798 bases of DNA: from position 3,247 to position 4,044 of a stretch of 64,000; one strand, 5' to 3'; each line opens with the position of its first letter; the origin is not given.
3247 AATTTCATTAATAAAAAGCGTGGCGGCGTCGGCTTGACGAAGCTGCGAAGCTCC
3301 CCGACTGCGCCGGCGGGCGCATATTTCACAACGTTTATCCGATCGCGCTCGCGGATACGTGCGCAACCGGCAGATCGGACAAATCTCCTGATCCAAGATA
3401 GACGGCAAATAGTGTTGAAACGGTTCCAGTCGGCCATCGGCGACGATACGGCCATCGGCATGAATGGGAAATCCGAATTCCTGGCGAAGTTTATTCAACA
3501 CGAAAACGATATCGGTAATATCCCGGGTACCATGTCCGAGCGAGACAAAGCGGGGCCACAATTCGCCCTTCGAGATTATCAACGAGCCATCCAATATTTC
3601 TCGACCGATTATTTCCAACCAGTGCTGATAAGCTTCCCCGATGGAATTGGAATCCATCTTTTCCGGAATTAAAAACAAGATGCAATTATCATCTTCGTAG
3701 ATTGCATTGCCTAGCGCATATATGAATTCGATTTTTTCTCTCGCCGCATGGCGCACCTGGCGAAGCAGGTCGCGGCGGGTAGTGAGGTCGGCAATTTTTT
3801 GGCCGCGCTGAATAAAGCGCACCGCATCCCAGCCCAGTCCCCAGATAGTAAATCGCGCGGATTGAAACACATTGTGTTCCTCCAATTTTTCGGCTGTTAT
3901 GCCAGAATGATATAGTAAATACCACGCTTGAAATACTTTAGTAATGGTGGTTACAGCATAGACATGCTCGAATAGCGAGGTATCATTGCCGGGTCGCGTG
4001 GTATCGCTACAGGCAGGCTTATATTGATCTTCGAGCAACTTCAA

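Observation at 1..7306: AT-rich subtype III-C-like CRISPR-Cas effector module with no array, cas6 or adaptation genes in the window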

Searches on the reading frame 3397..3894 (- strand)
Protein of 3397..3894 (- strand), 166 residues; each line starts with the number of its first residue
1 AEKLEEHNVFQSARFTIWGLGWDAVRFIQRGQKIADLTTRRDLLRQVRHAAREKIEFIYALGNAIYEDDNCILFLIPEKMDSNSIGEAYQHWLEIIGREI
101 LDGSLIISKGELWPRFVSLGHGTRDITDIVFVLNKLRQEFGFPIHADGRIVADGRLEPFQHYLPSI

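Call 86: search_protein_families(library=pfam, proteins=[window:3397-3894:-], max_evalue=10)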
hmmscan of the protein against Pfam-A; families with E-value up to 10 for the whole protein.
seq(166 aa): 0 families
